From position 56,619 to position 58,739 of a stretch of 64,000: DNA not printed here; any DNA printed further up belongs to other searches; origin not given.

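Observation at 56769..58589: cca (tRNA nucleotidyltransferase) carries a ~340-bp in-frame mosaic of three different repeat-element types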

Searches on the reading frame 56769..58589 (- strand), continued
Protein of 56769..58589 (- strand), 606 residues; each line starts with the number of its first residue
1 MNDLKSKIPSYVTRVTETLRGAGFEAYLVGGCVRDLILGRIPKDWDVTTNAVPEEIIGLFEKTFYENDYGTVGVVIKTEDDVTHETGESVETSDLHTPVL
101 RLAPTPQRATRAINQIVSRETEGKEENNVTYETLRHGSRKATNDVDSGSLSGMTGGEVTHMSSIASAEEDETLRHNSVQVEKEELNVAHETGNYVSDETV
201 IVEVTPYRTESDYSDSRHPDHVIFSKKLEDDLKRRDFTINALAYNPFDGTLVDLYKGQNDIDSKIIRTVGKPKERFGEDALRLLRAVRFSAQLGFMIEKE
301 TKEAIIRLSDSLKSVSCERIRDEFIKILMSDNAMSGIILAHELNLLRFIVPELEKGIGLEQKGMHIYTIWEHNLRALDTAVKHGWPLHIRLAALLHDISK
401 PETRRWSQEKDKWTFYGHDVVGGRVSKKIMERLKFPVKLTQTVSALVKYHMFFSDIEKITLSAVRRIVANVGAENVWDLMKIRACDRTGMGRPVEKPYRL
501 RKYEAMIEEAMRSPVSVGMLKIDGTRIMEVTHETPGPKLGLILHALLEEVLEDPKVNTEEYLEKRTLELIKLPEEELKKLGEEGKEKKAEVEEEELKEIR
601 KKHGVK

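Call 9: find_homologous_proteins(query=window:56769-58589:-, max_evalue=1e-20)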
Query window:56769-58589:- (606 aa): 7999 proteins with E <= 1e-20 among 8000 candidates; the best 120 are listed.
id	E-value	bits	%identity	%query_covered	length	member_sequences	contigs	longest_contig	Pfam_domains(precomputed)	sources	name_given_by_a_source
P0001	8.5e-288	973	72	100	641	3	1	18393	PF01743.27,PF12627.13,PF01966.29,PF13735.13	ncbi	ncbi:MAG: CCA tRNA nucleotidyltransferase [Candidatus Paceibacterota bacterium]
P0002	2.8e-278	942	68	100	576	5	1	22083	PF01743.27,PF12627.13,PF01966.29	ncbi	-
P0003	7.2e-273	924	72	100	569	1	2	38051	PF01743.27,PF12627.13,PF01966.29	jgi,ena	jgi:poly(A) polymerase/tRNA nucleotidyltransferase (CCA-adding enzyme)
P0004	2.3e-272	923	71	100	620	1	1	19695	PF01743.27,PF12627.13,PF01966.29,PF13735.13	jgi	jgi:poly(A) polymerase/tRNA nucleotidyltransferase (CCA-adding enzyme)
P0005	2.7e-268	909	70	100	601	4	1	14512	PF01743.27,PF12627.13,PF01966.29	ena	-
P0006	4.0e-268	909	69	100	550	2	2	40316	PF01743.27,PF12627.13,PF01966.29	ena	-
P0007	5.9e-264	895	70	100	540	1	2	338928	PF01743.27,PF12627.13,PF01966.29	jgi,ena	jgi:putative nucleotidyltransferase with HDIG domain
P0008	7.1e-264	894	68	100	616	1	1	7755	PF01743.27,PF12627.13,PF01966.29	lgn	-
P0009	7.9e-264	894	71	100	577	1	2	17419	PF01743.27,PF12627.13,PF01966.29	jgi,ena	jgi:poly(A) polymerase/tRNA nucleotidyltransferase (CCA-adding enzyme)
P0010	8.0e-261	884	79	69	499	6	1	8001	PF01743.27,PF12627.13,PF01966.29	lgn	-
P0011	1.4e-260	884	68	100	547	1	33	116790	PF01743.27,PF12627.13,PF01966.29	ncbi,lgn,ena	-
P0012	2.9e-247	840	74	72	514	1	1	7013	PF01743.27,PF12627.13,PF01966.29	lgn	-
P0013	1.6e-233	794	69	69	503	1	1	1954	PF01743.27,PF12627.13,PF01966.29,PF13735.13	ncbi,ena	-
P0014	1.3e-232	791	70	69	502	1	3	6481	PF01743.27,PF12627.13,PF01966.29,PF13735.13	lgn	-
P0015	3.0e-232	790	68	71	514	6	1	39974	PF01743.27,PF12627.13,PF01966.29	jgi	jgi:putative nucleotidyltransferase with HDIG domain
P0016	1.2e-230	785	70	69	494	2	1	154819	PF01743.27,PF12627.13,PF01966.29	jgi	jgi:putative nucleotidyltransferase with HDIG domain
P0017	4.1e-229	780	70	69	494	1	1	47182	PF01743.27,PF12627.13,PF01966.29,PF13735.13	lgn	-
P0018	5.3e-229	779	71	69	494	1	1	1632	PF01743.27,PF12627.13,PF01966.29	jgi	jgi:putative nucleotidyltransferase with HDIG domain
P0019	8.9e-229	779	67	70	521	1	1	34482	PF01743.27,PF12627.13,PF01966.29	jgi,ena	-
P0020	2.4e-228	777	68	69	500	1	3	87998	PF01743.27,PF12627.13,PF01966.29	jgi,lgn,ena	-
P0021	9.6e-228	775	83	68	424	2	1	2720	PF01743.27,PF12627.13,PF01966.29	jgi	jgi:poly(A) polymerase/tRNA nucleotidyltransferase (CCA-adding enzyme)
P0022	6.8e-220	749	70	68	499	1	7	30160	PF01743.27,PF12627.13,PF01966.29,PF13735.13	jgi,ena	-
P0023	1.6e-219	748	70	68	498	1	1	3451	PF01743.27,PF12627.13,PF01966.29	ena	-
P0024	1.7e-219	748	71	68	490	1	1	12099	PF01743.27,PF12627.13,PF01966.29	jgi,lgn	jgi:poly(A) polymerase/tRNA nucleotidyltransferase (CCA-adding enzyme)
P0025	2.6e-219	747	70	68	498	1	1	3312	PF01743.27,PF12627.13,PF01966.29,PF13735.13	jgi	-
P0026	2.6e-219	747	70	68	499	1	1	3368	PF01743.27,PF12627.13,PF01966.29,PF13735.13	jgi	-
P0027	2.7e-219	747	63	80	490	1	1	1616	PF01743.27,PF12627.13,PF01966.29,PF13735.13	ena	-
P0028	3.5e-219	747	70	68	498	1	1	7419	PF01743.27,PF12627.13,PF01966.29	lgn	-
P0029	6.6e-219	746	70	68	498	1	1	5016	PF01743.27,PF12627.13,PF01966.29,PF13735.13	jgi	-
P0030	8.1e-219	746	70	68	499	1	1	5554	PF01743.27,PF12627.13,PF01966.29,PF13735.13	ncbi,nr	ncbi:MAG TPA: CCA tRNA nucleotidyltransferase [Chryseolinea sp.]|nr:CCA tRNA nucleotidyltransferase 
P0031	8.4e-219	746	70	68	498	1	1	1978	PF01743.27,PF12627.13,PF01966.29,PF13735.13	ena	-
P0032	1.1e-218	745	70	68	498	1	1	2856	PF01743.27,PF12627.13,PF01966.29,PF13735.13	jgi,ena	-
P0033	1.1e-218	745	70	68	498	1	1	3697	PF01743.27,PF12627.13,PF01966.29,PF13735.13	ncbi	-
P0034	1.1e-218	745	70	68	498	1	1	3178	PF01743.27,PF12627.13,PF01966.29,PF13735.13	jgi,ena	-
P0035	1.3e-218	745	70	68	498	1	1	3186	PF01743.27,PF12627.13,PF01966.29,PF13735.13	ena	-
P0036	1.4e-218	745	70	68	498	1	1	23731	PF01743.27,PF12627.13,PF01966.29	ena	-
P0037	1.4e-218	745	70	68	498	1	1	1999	PF01743.27,PF12627.13,PF01966.29,PF13735.13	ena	-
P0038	1.5e-218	745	70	68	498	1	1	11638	PF01743.27,PF12627.13,PF01966.29,PF13735.13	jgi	-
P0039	1.5e-218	745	70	68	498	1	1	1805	PF01743.27,PF12627.13,PF01966.29,PF13735.13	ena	-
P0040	1.6e-218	745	70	68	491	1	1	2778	PF01743.27,PF12627.13,PF01966.29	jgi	-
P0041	2.2e-218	744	62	80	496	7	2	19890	PF01743.27,PF12627.13,PF01966.29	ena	-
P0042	2.3e-218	744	70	62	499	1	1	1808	PF01743.27,PF12627.13,PF01966.29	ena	-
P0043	2.7e-218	744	70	68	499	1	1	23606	PF01743.27,PF12627.13,PF01966.29,PF13735.13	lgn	-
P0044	3.4e-218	744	70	68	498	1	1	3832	PF01743.27,PF12627.13,PF01966.29,PF13735.13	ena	-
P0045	4.8e-218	743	70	68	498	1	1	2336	PF01743.27,PF12627.13,PF01966.29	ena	-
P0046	6.2e-218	743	70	68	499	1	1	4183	PF01743.27,PF12627.13,PF01966.29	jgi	-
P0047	8.2e-218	742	69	68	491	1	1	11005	PF01743.27,PF12627.13,PF01966.29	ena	-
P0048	1.1e-217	742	68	68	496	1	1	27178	PF01743.27,PF12627.13,PF01966.29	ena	-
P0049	1.1e-217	742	62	80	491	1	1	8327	PF01743.27,PF12627.13,PF01966.29,PF13735.13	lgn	-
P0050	1.3e-217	742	70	68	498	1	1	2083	PF01743.27,PF12627.13,PF01966.29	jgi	-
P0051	1.3e-217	742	70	68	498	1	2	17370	PF01743.27,PF12627.13,PF01966.29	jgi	-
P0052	1.8e-217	741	70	62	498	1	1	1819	PF01743.27,PF12627.13,PF01966.29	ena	-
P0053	3.4e-217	740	69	68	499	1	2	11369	PF01743.27,PF12627.13,PF01966.29,PF13735.13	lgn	-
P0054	4.2e-217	740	68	68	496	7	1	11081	PF01743.27,PF12627.13,PF01966.29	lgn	-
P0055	4.3e-217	740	70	68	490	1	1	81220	PF01743.27,PF12627.13,PF01966.29,PF13735.13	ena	-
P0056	5.4e-217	740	69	68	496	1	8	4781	PF01743.27,PF12627.13,PF01966.29,PF13735.13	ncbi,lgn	-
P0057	6.0e-217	740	69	68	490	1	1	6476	PF01743.27,PF12627.13,PF01966.29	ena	-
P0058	7.2e-217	739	70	67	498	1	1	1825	PF01743.27,PF12627.13,PF01966.29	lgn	-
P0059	7.5e-217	739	69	62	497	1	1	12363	PF01743.27,PF12627.13,PF01966.29,PF26128.2,PF13735.13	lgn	-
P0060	8.8e-217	739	70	68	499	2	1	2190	PF01743.27,PF12627.13,PF01966.29,PF13735.13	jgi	jgi:tRNA nucleotidyltransferase (CCA-adding enzyme)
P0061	9.9e-217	739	69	68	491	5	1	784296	PF01743.27,PF12627.13,PF01966.29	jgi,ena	-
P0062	1.6e-216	738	69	68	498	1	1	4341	PF01743.27,PF12627.13,PF01966.29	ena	-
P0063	1.9e-216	738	62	80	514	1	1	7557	PF01743.27,PF12627.13,PF01966.29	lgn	-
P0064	2.1e-216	738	69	68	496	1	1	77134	PF01743.27,PF12627.13,PF01966.29,PF13735.13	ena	-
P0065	2.9e-216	737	71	68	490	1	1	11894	PF01743.27,PF12627.13,PF01966.29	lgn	-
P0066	6.6e-216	736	68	67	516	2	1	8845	PF01743.27,PF12627.13,PF01966.29,PF13735.13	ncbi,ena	-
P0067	1.0e-215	735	62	80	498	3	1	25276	PF01743.27,PF12627.13,PF01966.29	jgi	-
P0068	1.7e-215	735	60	80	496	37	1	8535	PF01743.27,PF12627.13,PF01966.29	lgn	-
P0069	2.2e-215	734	69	68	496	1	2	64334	PF01743.27,PF12627.13,PF01966.29,PF13735.13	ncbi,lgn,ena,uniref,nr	ncbi:hypothetical protein AUJ77_01110 [Candidatus Nomurabacteria bacterium CG1_02_43_90]|uniref:HD d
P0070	2.5e-215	734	68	68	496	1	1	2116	PF01743.27,PF12627.13,PF01966.29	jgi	-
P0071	2.6e-215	734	69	64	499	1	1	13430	PF01743.27,PF12627.13,PF01966.29,PF13735.13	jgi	jgi:tRNA nucleotidyltransferase (CCA-adding enzyme)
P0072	3.4e-215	734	69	67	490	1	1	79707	PF01743.27,PF12627.13,PF01966.29,PF13735.13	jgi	jgi:putative nucleotidyltransferase with HDIG domain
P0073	1.0e-214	732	69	68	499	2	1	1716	PF01743.27,PF12627.13,PF01966.29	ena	-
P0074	1.0e-214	732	68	68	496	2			PF01743.27,PF12627.13,PF01966.29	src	-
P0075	1.5e-214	732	70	68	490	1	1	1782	PF01743.27,PF12627.13,PF01966.29,PF13735.13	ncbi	-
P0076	1.6e-214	732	68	68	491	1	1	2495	PF01743.27,PF12627.13,PF01966.29,PF13735.13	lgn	-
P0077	1.8e-214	731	70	68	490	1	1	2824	PF01743.27,PF12627.13,PF01966.29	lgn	-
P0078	1.9e-214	731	68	67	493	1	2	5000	PF01743.27,PF12627.13,PF01966.29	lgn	-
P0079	2.2e-214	731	68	68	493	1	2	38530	PF01743.27,PF12627.13,PF01966.29,PF13735.13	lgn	-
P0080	2.3e-214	731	68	68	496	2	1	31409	PF01743.27,PF12627.13,PF01966.29,PF13735.13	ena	-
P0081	3.5e-214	730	70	68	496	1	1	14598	PF01743.27,PF12627.13,PF01966.29,PF13735.13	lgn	-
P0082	3.7e-214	730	68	68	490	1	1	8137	PF01743.27,PF12627.13,PF01966.29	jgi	-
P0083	4.0e-214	730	69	68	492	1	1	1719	PF01743.27,PF12627.13,PF01966.29,PF13735.13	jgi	jgi:poly(A) polymerase/tRNA nucleotidyltransferase (CCA-adding enzyme)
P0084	4.2e-214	730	68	68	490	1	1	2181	PF01743.27,PF12627.13,PF01966.29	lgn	-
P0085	4.8e-214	730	67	69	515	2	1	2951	PF01743.27,PF12627.13,PF01966.29,PF13735.13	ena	-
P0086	5.9e-214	730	68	68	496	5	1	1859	PF01743.27,PF12627.13,PF01966.29,PF13735.13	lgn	-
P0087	7.3e-214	729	69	67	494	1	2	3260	PF01743.27,PF12627.13,PF01966.29,PF13735.13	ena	-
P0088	7.8e-214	729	68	68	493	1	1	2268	PF01743.27,PF12627.13,PF01966.29,PF13735.13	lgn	-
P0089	8.8e-214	729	60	79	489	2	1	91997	PF01743.27,PF12627.13,PF01966.29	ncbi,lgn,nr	ncbi:MAG: HD domain-containing protein [bacterium]|nr:HD domain-containing protein [bacterium]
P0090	1.1e-213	729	69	62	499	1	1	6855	PF01743.27,PF12627.13,PF01966.29,PF13735.13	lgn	-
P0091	1.1e-213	729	69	68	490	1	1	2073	PF01743.27,PF12627.13,PF01966.29,PF13735.13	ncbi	-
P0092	1.4e-213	728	68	68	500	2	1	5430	PF01743.27,PF12627.13,PF01966.29,PF13735.13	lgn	-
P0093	1.5e-213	728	68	68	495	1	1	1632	PF01743.27,PF12627.13,PF01966.29,PF13735.13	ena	-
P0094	2.6e-213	728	68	68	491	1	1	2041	PF01743.27,PF12627.13,PF01966.29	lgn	-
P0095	3.4e-213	727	67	68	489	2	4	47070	PF01743.27,PF12627.13,PF01966.29,PF13735.13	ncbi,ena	-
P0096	4.4e-213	727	60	79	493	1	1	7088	PF01743.27,PF12627.13,PF01966.29,PF13735.13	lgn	-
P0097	5.8e-213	726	67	68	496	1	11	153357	PF01743.27,PF12627.13,PF01966.29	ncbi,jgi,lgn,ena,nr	ncbi:MAG: hypothetical protein A2481_03910 [Candidatus Yonathbacteria bacterium RIFOXYC2_FULL_47_9]|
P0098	6.3e-213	726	68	68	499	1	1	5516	PF01743.27,PF12627.13,PF01966.29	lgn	-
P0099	8.6e-213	726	68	67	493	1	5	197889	PF01743.27,PF12627.13,PF01966.29,PF13735.13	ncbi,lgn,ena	-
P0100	9.1e-213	726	69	68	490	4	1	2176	PF01743.27,PF12627.13,PF01966.29,PF13735.13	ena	-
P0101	9.2e-213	726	68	68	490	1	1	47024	PF01743.27,PF12627.13,PF01966.29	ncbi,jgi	ncbi:MAG: CCA tRNA nucleotidyltransferase [Candidatus Paceibacterota bacterium]|jgi:poly(A) polymera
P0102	9.6e-213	726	67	68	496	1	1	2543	PF01743.27,PF12627.13,PF01966.29,PF13735.13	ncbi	-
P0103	1.1e-212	725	66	67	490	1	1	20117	PF01743.27,PF12627.13,PF01966.29,PF13735.13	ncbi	-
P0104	1.8e-212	725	67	68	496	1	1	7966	PF01743.27,PF12627.13,PF01966.29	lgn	-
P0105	2.7e-212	724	69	68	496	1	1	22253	PF01743.27,PF12627.13,PF01966.29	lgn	-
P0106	2.8e-212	724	68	61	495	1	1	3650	PF01743.27,PF12627.13,PF01966.29,PF13735.13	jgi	-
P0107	3.2e-212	724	67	68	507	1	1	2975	PF01743.27,PF12627.13,PF01966.29,PF13735.13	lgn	-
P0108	4.3e-212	724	67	69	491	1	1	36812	PF01743.27,PF12627.13,PF01966.29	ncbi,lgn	-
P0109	4.5e-212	723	68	68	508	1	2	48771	PF01743.27,PF12627.13,PF01966.29,PF13735.13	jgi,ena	-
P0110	5.2e-212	723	67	67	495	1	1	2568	PF01743.27,PF12627.13,PF01966.29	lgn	-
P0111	5.2e-212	723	69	67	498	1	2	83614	PF01743.27,PF12627.13,PF01966.29,PF13735.13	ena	-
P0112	5.4e-212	723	68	68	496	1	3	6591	PF01743.27,PF12627.13,PF01966.29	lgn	-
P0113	5.4e-212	723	68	68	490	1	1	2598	PF01743.27,PF12627.13,PF01966.29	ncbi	-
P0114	6.4e-212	723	68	67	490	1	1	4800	PF01743.27,PF12627.13,PF01966.29,PF13735.13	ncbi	-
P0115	6.5e-212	723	68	66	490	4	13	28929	PF01743.27,PF12627.13,PF01966.29,PF13735.13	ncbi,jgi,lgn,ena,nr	ncbi:MAG: hypothetical protein COY99_02135 [Candidatus Yonathbacteria bacterium CG_4_10_14_0_8_um_fi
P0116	8.7e-212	723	68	68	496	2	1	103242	PF01743.27,PF12627.13,PF01966.29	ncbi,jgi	ncbi:MAG: HD domain-containing protein [Candidatus Paceibacterota bacterium]|jgi:poly(A) polymerase/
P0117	1.0e-211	722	68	68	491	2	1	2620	PF01743.27,PF12627.13,PF01966.29,PF13735.13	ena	-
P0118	1.0e-211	722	67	68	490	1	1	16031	PF01743.27,PF12627.13,PF01966.29,PF13735.13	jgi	jgi:poly(A) polymerase/tRNA nucleotidyltransferase (CCA-adding enzyme)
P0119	1.1e-211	722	68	68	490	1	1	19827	PF01743.27,PF12627.13,PF01966.29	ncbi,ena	-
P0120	1.2e-211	722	67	67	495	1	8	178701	PF01743.27,PF12627.13,PF01966.29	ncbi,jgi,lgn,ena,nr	ncbi:MAG: hypothetical protein A2408_03050 [Candidatus Yonathbacteria bacterium RIFOXYC1_FULL_52_10]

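Call 17: find_related_loci(query=window:56769-58589:-, collection=genome_contigs, flank=10000)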
Query window:56769-58589:- (606 aa) in genome_contigs; peptide patterns used: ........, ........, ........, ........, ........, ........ (x = any residue, [..] = any of these).
281 stretches matched a pattern; 66 encode a relative of the query (tblastn E <= 1e-3); 66 distinct loci.
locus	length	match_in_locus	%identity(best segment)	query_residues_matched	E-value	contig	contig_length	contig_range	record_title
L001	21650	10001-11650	68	1-606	0e+0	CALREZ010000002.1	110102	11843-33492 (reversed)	MAG: Candidatus Nomurabacteria bacterium isolate Ike-200m-9 genome assembly, contig: Ike-200-c52, whole genome shotgun s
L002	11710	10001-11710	69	1-535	0e+0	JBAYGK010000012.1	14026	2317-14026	MAG: Candidatus Paceibacterota bacterium isolate SO_2016_GW1_123 scaffold07584_OW334_2016, whole genome shotgun sequence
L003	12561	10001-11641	68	1-606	0e+0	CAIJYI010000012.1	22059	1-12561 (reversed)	uncultured bacterium isolate KR_bin-0332 genome assembly, contig: bin-0332:12/45, whole genome shotgun sequence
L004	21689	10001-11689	70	1-606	0e+0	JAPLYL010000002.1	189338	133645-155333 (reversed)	MAG: Candidatus Parcubacteria bacterium isolate LacPavin_0920_WC57_MAG_42_180 LacPavin_0920_WC57_scaffold_293635, whole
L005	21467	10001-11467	72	7-606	0e+0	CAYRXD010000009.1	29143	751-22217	MAG TPA_asm: uncultured Candidatus Saccharibacteria bacterium isolate binchicken_co125_168 genome assembly, contig: NODE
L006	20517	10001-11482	72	1-606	0e+0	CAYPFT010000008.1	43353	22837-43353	MAG TPA_asm: uncultured Candidatus Saccharibacteria bacterium isolate SRP090828_co3_53 genome assembly, contig: NODE_107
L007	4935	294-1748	68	7-606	0e+0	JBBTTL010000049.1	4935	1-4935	MAG: Patescibacteria group bacterium isolate H52-bin127_1 H52_bin127_1_000000000049, whole genome shotgun sequence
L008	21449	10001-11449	70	8-606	0e+0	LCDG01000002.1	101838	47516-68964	MAG: Candidatus Nomurabacteria bacterium GW2011_GWC2_42_20 UV12_C0002, whole genome shotgun sequence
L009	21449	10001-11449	69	8-606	0e+0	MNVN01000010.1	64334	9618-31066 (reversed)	MAG: Candidatus Nomurabacteria bacterium CG1_02_43_90 cg1_0.2_scaffold_196_c, whole genome shotgun sequence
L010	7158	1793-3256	71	3-606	0e+0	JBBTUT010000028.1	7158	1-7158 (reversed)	MAG: Patescibacteria group bacterium isolate H41-bin067_1 H41_bin067_1_000000000028, whole genome shotgun sequence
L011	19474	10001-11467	69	1-605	7e-179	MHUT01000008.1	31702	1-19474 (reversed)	MAG: Candidatus Yonathbacteria bacterium RIFCSPHIGHO2_02_FULL_44_14 rifcsphigho2_02_scaffold_1918, whole genome shotgun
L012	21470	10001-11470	61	3-606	2e-179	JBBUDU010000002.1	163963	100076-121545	MAG: Patescibacteria group bacterium isolate H41-bin073_1 H41_bin073_1_000000000002, whole genome shotgun sequence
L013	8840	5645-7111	68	3-606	7e-179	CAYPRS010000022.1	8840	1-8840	MAG TPA_asm: uncultured Candidatus Saccharibacteria bacterium isolate binchicken_co164_44 genome assembly, contig: NODE_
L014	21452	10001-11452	69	7-606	3e-178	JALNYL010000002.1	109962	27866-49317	MAG: Candidatus Paceibacterota bacterium isolate SO_2017_GW1 bin 158 NODE_1224_length_109962_cov_1.823362_OW334_2017, wh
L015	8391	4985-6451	68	2-606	2e-178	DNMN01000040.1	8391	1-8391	MAG TPA_asm: Candidatus Yonathbacteria bacterium isolate UBA12043 contig_9320, whole genome shotgun sequence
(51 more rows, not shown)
